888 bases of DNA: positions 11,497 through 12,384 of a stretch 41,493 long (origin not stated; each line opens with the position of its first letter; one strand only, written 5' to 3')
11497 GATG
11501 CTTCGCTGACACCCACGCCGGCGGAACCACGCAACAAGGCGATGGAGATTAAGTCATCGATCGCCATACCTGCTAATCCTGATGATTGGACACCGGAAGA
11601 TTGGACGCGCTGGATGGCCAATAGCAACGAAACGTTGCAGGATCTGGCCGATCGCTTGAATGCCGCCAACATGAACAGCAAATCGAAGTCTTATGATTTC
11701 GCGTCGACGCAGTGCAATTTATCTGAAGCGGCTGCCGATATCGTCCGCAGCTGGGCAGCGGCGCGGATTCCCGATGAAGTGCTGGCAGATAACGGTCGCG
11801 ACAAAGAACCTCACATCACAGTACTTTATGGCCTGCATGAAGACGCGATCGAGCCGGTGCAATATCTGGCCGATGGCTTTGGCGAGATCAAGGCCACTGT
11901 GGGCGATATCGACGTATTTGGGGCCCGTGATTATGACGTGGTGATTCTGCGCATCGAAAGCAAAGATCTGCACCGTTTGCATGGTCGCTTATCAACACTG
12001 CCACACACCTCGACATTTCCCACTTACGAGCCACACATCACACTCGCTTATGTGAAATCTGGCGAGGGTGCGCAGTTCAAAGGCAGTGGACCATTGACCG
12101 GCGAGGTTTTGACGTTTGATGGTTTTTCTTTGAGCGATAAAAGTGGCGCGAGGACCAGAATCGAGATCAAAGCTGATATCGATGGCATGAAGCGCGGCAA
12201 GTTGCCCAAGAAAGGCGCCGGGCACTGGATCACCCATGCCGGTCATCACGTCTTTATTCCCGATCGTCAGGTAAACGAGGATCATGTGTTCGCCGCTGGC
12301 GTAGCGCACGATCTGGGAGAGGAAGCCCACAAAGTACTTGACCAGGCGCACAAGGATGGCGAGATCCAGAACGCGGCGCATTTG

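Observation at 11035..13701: Capsid maturation protease fused to a 2H-phosphoesterase domain and a long polyvalent tail: a possible capsid-packaged effector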

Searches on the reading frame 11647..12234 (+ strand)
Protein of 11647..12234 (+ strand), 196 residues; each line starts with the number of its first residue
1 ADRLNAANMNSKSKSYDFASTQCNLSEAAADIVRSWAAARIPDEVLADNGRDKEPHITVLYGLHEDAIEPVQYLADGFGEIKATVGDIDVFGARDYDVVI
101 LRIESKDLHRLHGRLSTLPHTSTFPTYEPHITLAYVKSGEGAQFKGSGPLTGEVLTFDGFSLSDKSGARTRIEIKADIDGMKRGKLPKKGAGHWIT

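Call 15: find_homologous_proteins(query=window:11647-12234:+, max_evalue=0.001)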
Query window:11647-12234:+ (196 aa): 2 proteins with E <= 0.001 among 218 candidates.
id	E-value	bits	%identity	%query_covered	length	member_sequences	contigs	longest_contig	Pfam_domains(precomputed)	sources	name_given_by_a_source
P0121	5.0e-16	77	39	66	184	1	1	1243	PF13563.13,PF23474.2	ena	-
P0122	1.2e-12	66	37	64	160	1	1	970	PF02834.23,PF13563.13,PF23474.2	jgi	jgi:2'-5' RNA ligase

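Call 31: predict_structure(alignment_id=A1)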
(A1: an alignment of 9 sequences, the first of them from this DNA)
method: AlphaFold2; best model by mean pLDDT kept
length: 176 residues; sequences in the alignment: 9
mean_pLDDT: 90.9   pTM: 0.84
mean pLDDT of the five models: 90.9, 90.8, 90.4, 89.2, 89.1
residues with pLDDT >= 90: 147; 70-90: 15; 50-70: 4; < 50: 10
segments of 3 or more residues with pLDDT < 50: 1-7, 174-176
pLDDT, mean of each block of 10 residues (from residue 1): 46 95 97 97 92 96 95 95 93 97 97 92 96 97 97 95 91 54
secondary structure, 60 per line:
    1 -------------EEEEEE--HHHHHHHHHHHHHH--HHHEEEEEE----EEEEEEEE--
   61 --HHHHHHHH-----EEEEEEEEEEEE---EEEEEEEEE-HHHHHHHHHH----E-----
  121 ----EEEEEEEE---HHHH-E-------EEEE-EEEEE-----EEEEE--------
elements in order: E14-19 H22-35 E41-46 E51-58 H63-70 E76-87 E91-99 H101-110 E125-132 H136-139 E149-152 E154-158 E164-168

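Call 34: fold_search(model_id=the predicted structure, library=pdb)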
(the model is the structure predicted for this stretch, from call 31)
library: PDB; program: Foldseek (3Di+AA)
matches with E <= 10: 578; with E <= 0.001: 29
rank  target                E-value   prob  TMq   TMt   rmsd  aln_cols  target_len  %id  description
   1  5h7e                  3.8e-06  1.00  0.66  0.64   4.8       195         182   15  Crystal Structure of native drCPDase (released 2017-09-27)
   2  4h7w                  4.0e-06  1.00  0.61  0.58   4.3       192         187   12  Crystal Structure of Human C16orf57 (released 2013-02-06)
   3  5v1m                  4.5e-06  1.00  0.64  0.61   4.3       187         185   12  Structure of human Usb1 with uridine 5'-monophosphate (released 2017-08-16)
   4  7t26                  5.6e-06  1.00  0.52  0.64   5.6       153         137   19  Structure of phage FBB1 anti-CBASS nuclease Acb1 in apo state (released 2022-04-20)
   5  7t27                  5.6e-06  1.00  0.50  0.62  10.1       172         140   16  Structure of phage FBB1 anti-CBASS nuclease Acb1-3'3'-cGAMP complex in post reaction state (released 2022-04-20)
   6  6d2z_A                9.5e-06  1.00  0.63  0.60   4.4       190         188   11  Structure of human Usb1 with uridine-adenosine, inactive H208Q mutant (released 2018-09-05)
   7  6d31                  1.1e-05  1.00  0.63  0.60   4.4       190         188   12  Structure of human Usb1 with adenosine 5'-monophosphate (released 2018-09-05)
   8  9q2y_A                2.4e-05  1.00  0.52  0.57   8.4       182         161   16  Phosphodiesterase from Burkholderia phage BCSR5 in the open lid conformation (released 2025-11-05)
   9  9ciw_B                3.8e-05  1.00  0.44  0.40   8.1       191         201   14  Penguinpox cGAMP PDE H72A mutant in complex with 2'3'-cGAMP (released 2024-09-04)
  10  9q2y_B                4.0e-05  1.00  0.54  0.59   5.2       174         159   21  Phosphodiesterase from Burkholderia phage BCSR5 in the open lid conformation (released 2025-11-05)
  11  4qak_B                4.5e-05  1.00  0.60  0.60   4.7       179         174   21  Crystal structure of phosphoesterase (released 2014-10-22)
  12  5ldm_A                9.0e-05  1.00  0.62  0.63   4.5       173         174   19  Crystal structure of E.coli LigT complexed with 2'-AMP (released 2017-01-18)
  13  5ldo_C                1.2e-04  1.00  0.59  0.62   5.0       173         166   21  Crystal structure of E.coli LigT complexed with 3'-AMP (released 2017-01-18)
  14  5ldq_B                1.2e-04  1.00  0.58  0.60   5.2       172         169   20  Crystal structure of E.coli LigT complexed with NADP+ (released 2017-01-18)
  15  2d4g_A                1.3e-04  1.00  0.66  0.69   4.5       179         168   16  Structure of YjcG protein, a putative 2'-5' RNA ligase from Bacillus subtilis (released 2006-10-17)
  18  9q2g                  1.7e-04  1.00  0.52  0.55   7.8       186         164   18  Phosphodiesterase from Burkholderia phage BCSR5 in the closed lid conformation (released 2025-11-05)
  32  4z5v_B                3.9e-03  1.00  0.46  0.54   6.2       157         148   13  Crystal Structure of MHV ns2 PDE Domain (released 2016-02-10)
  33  5af2_A                1.4e-02  0.99  0.44  0.52   6.6       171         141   12  Crystal structure of the C-terminal 2',5'-phosphodiesterase domain of group A rotavirus protein VP3 (released 2015-03-18)
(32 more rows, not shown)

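Call 35: fold_search(model_id=the predicted structure, library=viral)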
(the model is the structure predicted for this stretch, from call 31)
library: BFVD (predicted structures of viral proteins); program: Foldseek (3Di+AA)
matches with E <= 10: 712; with E <= 0.001: 61
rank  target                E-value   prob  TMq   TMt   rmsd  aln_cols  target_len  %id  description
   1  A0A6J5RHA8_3          1.2e-16  1.00  0.84  0.15   2.8       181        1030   31  2'-5' RNA ligase superfamily [uncultured Caudovirales phage]
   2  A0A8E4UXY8            2.7e-11  1.00  0.65  0.70   3.7       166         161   28  2'-5' RNA ligase superfamily protein [Maribacter phage Colly_1]
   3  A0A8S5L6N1            3.4e-10  1.00  0.71  0.70   4.1       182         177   19  RNA 2',3'-cyclic phosphodiesterase [Myoviridae sp. ctA4D8]
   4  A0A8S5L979            1.4e-09  1.00  0.66  0.67   4.2       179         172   20  Cyclic phosphodiesterase-like protein [Myoviridae sp. ctPuP5]
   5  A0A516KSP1            3.4e-09  1.00  0.58  0.53   4.8       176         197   26  Phosphoesterase [Microbacterium phage Stanktossa]
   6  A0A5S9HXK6            2.9e-08  1.00  0.67  0.63   3.7       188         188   19  2'-5' RNA ligase [Tenacibaculum phage PTm1]
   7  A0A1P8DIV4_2          1.3e-07  1.00  0.69  0.14   6.2       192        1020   19  (no name in the UniProt tables at hand)
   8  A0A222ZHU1            1.4e-07  1.00  0.64  0.33   5.3       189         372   18  (no name in the UniProt tables at hand)
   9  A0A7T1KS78            3.3e-07  1.00  0.61  0.22   5.5       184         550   16  RNA ligase [Gordonia phage Lilbeanie]
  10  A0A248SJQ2            4.9e-07  1.00  0.55  0.56  10.4       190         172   18  (no name in the UniProt tables at hand)
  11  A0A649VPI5            6.2e-07  1.00  0.63  0.14   5.4       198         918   15  RNA ligase [Gordonia phage MelBins]
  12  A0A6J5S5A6            6.6e-07  1.00  0.66  0.62   4.4       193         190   14  2'-5' RNA ligase superfamily [uncultured Caudovirales phage]
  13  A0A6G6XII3            7.0e-07  1.00  0.57  0.57   3.8       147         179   24  (no name in the UniProt tables at hand)
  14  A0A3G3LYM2            7.8e-07  1.00  0.66  0.51   5.6       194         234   18  RNA ligase [Brevibacterium phage Cantare]
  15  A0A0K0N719            8.3e-07  1.00  0.59  0.14   4.5       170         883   18  Putative structural protein [Gordonia phage GMA2]
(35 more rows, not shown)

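Call 36: search_protein_representatives(alignment_id=A1)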
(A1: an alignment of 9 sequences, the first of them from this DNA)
Query: 9 sequences, 175 profile positions. Proteins with E-value up to 0.001 (for the whole library): 6628; up to 1e-10: 5252; up to 1e-30: 2184. The best 150 are listed.
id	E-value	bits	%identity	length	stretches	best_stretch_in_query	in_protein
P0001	8.8e-76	269.7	-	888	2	2-172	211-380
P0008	1.2e-74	266.0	-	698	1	2-174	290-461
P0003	1.9e-73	262.1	-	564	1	4-174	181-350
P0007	3.6e-72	258.0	-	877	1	2-174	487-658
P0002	5.8e-72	257.3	-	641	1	5-172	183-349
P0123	2.6e-66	238.9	-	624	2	8-171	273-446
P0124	4.9e-66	238.0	-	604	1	4-170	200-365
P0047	1.5e-63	229.9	-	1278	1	3-173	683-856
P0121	4.4e-62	225.1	-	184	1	2-171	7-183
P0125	1.5e-58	213.7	-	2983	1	9-171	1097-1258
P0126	2.6e-58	212.8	-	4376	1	6-172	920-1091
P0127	3.0e-58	212.7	-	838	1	7-171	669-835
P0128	1.1e-57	210.9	-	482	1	5-172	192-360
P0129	1.6e-57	210.3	-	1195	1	4-172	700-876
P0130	3.3e-57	209.3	-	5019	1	7-171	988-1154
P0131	9.4e-57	207.8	-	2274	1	5-172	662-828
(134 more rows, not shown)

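Call 66: search_dna_similar(query=window:11662-12189:+, collection=phages, mode=protein, max_rows=40, rows=spread, max_evalue=0.001)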
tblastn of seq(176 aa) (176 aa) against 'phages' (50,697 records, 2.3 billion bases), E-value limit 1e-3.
Records with a match: 130; places in all: 131; records where one place covers at least 80% of the query: 1.
Best place of each record, by identity: <60% 130.
By first word of the organism name: Microbacterium 107; Maribacter 8; Dickeya 6; uncultured 5; Rhodococcus 2; Pseudomonas 1; Vibrio 1.
By host as written in the record: Microbacterium foliorum NRRL B-24224 SEA 56; Microbacterium foliorum NRRL B-24224 40; Maribacter forsetii DSM18668 8; Microbacterium foliorum NRRL B-24224-SEA 7; - 6; Dickeya solani MK10 4; Dickeya solani 2; Rhodococcus erythropolis RIA 643 2; and 4 more.
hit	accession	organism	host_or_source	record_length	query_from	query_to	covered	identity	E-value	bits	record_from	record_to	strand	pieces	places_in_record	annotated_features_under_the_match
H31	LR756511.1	uncultured phage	metagenomic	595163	12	172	91%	33.1%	2e-21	96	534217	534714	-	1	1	record has no annotation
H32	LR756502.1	uncultured phage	metagenomic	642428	44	139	55%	40.4%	4e-14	75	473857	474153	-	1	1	record has no annotation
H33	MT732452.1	Maribacter phage Molly_2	Maribacter forsetii DSM18668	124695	30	146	66%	32.0%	3e-13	72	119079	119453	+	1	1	2'-5' RNA ligase superfamily protein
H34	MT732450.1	Maribacter phage Colly_1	Maribacter forsetii DSM18668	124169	30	146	66%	32.0%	3e-13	72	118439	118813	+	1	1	2'-5' RNA ligase superfamily protein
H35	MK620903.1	Microbacterium phage MillyPhilly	Microbacterium foliorum NRRL B-24224 SEA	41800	47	150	59%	34.8%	2e-6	52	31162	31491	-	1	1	42: phosphoesterase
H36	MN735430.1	Microbacterium phage Ioannes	Microbacterium foliorum NRRL B-24224 SEA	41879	51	150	57%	36.1%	1e-6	53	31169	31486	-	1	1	42: phosphoesterase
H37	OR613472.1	Microbacterium phage Janus167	Microbacterium foliorum NRRL B-24224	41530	51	150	57%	36.1%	3e-6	52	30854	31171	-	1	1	41: phosphoesterase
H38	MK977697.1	Microbacterium phage Etta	Microbacterium foliorum NRRL B-24224 SEA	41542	51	150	57%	36.1%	3e-6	52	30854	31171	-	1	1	41: phosphoesterase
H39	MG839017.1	Microbacterium phage Baines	Microbacterium foliorum NRRL B-24224 SEA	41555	51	150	57%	36.1%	3e-6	52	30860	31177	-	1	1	41: phosphoesterase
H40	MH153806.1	Microbacterium phage Oats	Microbacterium foliorum NRRL B-24224 SEA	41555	51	150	57%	36.1%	3e-6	52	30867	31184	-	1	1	41: phosphoesterase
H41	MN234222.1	Microbacterium phage Christoph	Microbacterium foliorum NRRL B-24224 SEA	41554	51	150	57%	36.1%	3e-6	52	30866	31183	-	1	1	41: phosphoesterase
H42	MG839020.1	Microbacterium phage Kale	Microbacterium foliorum NRRL B-24224 SEA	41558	51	150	57%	36.1%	3e-6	52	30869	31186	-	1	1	41: phosphoesterase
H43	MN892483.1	Microbacterium phage SonOfLevi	Microbacterium foliorum NRRL B-24224 SEA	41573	51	150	57%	36.1%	3e-6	52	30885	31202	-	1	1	42: phosphoesterase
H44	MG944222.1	Microbacterium phage StingRay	Microbacterium foliorum NRRL B-24224 SEA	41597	51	150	57%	36.1%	3e-6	52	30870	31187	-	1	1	41: phosphoesterase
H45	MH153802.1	Microbacterium phage Gargoyle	Microbacterium foliorum NRRL B-24224 SEA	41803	51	150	57%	36.1%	3e-6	52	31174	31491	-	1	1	42: phosphoesterase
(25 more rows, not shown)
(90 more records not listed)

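Call 71: find_related_loci(query=A1, collection=viral_contigs, flank=6000)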
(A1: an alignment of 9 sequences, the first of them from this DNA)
Query A1 (176 aa) in viral_contigs; peptide patterns used: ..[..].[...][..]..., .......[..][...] (x = any residue, [..] = any of these).
556 stretches matched a pattern; 498 encode a relative of the query (tblastn E <= 1e-3); the best 80 are kept; 80 distinct loci.
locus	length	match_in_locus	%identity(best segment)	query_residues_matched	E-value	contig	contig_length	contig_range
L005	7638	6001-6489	51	11-171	5e-50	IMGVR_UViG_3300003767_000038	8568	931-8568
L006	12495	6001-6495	45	11-169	1e-39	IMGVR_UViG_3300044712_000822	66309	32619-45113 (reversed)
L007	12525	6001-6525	43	11-172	3e-39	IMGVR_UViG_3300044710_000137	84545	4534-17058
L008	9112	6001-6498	44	10-169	2e-38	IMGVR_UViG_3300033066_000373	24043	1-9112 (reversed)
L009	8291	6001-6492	42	11-172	7e-38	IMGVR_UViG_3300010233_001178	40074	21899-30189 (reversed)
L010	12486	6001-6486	47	11-169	8e-38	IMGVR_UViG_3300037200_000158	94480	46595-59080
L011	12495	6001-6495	45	11-172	7e-38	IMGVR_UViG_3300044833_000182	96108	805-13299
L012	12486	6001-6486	40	11-173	2e-37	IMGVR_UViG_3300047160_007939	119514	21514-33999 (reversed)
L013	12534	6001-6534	41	1-169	2e-37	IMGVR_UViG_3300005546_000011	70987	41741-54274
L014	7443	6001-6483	42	11-169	6e-35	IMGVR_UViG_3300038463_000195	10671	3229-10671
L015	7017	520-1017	43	7-169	8e-35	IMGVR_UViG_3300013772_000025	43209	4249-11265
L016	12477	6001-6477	40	11-169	5e-34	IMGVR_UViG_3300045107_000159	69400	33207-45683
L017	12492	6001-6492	40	12-173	2e-33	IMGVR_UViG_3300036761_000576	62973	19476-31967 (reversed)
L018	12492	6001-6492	42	12-172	2e-33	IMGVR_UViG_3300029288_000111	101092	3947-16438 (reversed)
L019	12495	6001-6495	39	6-170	7e-33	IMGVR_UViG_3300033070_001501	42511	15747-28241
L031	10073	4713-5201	40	10-169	2e-31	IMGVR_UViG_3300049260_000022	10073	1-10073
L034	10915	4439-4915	38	11-169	6e-31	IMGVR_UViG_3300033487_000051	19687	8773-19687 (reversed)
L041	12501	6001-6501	40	11-168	2e-30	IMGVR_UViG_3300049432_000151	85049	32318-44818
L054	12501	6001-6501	36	11-169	5e-29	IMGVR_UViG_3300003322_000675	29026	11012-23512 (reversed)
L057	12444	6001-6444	38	8-161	5e-29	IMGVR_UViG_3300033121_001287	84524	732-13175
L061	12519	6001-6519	37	3-172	2e-28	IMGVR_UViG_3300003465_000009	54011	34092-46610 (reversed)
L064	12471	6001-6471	38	11-167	6e-31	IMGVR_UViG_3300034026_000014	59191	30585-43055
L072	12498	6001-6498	33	7-172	4e-27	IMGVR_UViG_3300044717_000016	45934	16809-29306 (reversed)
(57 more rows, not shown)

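Call 74: search_protein_families(library=pfam, proteins=[L034:2219-4999:+, L031:3231-5216:+, L057:3970-6612:+, L061:4126-6591:+, L064:4186-6489:+, L072:4393-6501:+, L012:5836-7890:+, L018:5089-7044:+, L041:4336-6753:+, L054:4600-7296:+], max_evalue=0.001)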
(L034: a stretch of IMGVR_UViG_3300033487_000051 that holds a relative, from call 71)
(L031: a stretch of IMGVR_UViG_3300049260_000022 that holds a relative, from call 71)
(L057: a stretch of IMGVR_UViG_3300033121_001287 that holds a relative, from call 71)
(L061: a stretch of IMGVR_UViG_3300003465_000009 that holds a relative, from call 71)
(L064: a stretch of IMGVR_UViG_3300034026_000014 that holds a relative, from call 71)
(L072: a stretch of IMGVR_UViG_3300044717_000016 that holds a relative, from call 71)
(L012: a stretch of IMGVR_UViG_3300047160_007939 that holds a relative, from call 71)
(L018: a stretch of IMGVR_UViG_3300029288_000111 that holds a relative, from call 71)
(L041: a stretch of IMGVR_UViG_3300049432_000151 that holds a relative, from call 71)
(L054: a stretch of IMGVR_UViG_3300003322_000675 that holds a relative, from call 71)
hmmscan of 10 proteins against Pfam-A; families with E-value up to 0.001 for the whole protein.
L034:2219-4999:+ (927 aa): 3 families
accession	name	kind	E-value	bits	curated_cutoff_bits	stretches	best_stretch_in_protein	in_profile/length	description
PF13563.12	2_5_RNA_ligase2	-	8e-13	49.1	27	1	752-866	3-121/152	2'-5' RNA ligase superfamily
PF05136.18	Phage_portal_2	-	6.2e-08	32.6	32.9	1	282-511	79-344/354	Phage portal protein, lambda family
PF23474.1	Acb1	-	7.9e-05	22.8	27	1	780-863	36-113/144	Anti-CBASS protein Acb1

L031:3231-5216:+ (662 aa): 4 families
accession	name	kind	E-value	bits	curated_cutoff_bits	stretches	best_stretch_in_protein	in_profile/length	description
PF04860.17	Phage_portal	-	2.7e-44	152.1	39.1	1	90-427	3-319/321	Phage portal protein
PF13563.12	2_5_RNA_ligase2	-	8.8e-17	62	27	1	529-650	21-150/152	2'-5' RNA ligase superfamily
PF23474.1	Acb1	-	3.1e-05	24.2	27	1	532-620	33-115/144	Anti-CBASS protein Acb1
PF02834.22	LigT_PEase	-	0.00026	21.5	23.3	0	585-629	9-57/87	LigT like Phosphoesterase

L057:3970-6612:+ (881 aa): 3 families
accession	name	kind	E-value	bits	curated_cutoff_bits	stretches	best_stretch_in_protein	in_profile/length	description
PF06381.16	Phage_portal_3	-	6.2e-28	97.9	33.8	1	74-432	2-349/357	Phage portal protein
PF13563.12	2_5_RNA_ligase2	-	3.7e-12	47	27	1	717-803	24-117/152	2'-5' RNA ligase superfamily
PF23474.1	Acb1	-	5.5e-06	26.6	27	1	720-802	36-111/144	Anti-CBASS protein Acb1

L061:4126-6591:+ (822 aa): 2 families
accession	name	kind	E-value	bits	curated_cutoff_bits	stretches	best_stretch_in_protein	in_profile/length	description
PF04860.17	Phage_portal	-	6.4e-30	104.9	39.1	1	125-448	24-320/321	Phage portal protein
PF13563.12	2_5_RNA_ligase2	-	2.9e-08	34.3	27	1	670-760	24-119/152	2'-5' RNA ligase superfamily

L064:4186-6489:+ (768 aa): 2 families
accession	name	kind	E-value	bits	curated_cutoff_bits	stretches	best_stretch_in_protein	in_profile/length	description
PF04860.17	Phage_portal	-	3e-16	60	39.1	1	172-499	2-319/321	Phage portal protein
PF13563.12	2_5_RNA_ligase2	-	8.2e-11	42.6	27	1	641-729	23-119/152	2'-5' RNA ligase superfamily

L072:4393-6501:+ (703 aa): 3 families
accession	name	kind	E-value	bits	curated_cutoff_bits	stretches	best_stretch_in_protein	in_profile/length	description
PF13563.12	2_5_RNA_ligase2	-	1.7e-13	51.3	27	1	577-663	24-118/152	2'-5' RNA ligase superfamily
PF04860.17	Phage_portal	-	8.1e-13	48.7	39.1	1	120-376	3-254/321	Phage portal protein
PF02834.22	LigT_PEase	-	1.8e-05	25.3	23.3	0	548-618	1-80/87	LigT like Phosphoesterase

L012:5836-7890:+ (685 aa): 1 family
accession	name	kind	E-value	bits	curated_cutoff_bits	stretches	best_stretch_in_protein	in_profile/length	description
PF13563.12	2_5_RNA_ligase2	-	7.4e-10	39.5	27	1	90-179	21-119/152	2'-5' RNA ligase superfamily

L018:5089-7044:+ (652 aa): 4 families
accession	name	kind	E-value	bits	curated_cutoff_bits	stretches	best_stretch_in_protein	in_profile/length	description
PF18823.6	InPase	-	4.2e-38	130.7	26.8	1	70-202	9-134/135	Inorganic Pyrophosphatase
PF13563.12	2_5_RNA_ligase2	-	8.5e-15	55.6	27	2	314-431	2-120/152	2'-5' RNA ligase superfamily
PF02834.22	LigT_PEase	-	9.3e-08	32.6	23.3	1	312-381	2-80/87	LigT like Phosphoesterase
PF11450.13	DUF3008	-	1.3e-06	28.9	24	1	9-61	1-55/57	Protein of unknwon function (DUF3008)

L041:4336-6753:+ (806 aa): 1 family
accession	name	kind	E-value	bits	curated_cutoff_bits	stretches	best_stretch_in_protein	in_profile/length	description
PF13563.12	2_5_RNA_ligase2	-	2.2e-07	31.5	27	1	592-691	24-122/152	2'-5' RNA ligase superfamily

L054:4600-7296:+ (899 aa): 5 families
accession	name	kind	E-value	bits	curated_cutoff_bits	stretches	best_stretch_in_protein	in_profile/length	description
PF04860.17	Phage_portal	-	4.8e-36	125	39.1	1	62-405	3-320/321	Phage portal protein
PF13563.12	2_5_RNA_ligase2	-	4e-11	43.6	27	1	508-599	23-119/152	2'-5' RNA ligase superfamily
PF02834.22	LigT_PEase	-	1.5e-08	35.1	23.3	1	497-550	22-80/87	LigT like Phosphoesterase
PF04233.19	Phage_Mu_F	-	0.00018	22.7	29.6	0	819-892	37-109/112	Phage Mu protein F like protein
PF10469.15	AKAP7_NLS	-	0.0005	20.4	24.4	0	523-622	68-177/208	AKAP7 2'5' RNA ligase-like domain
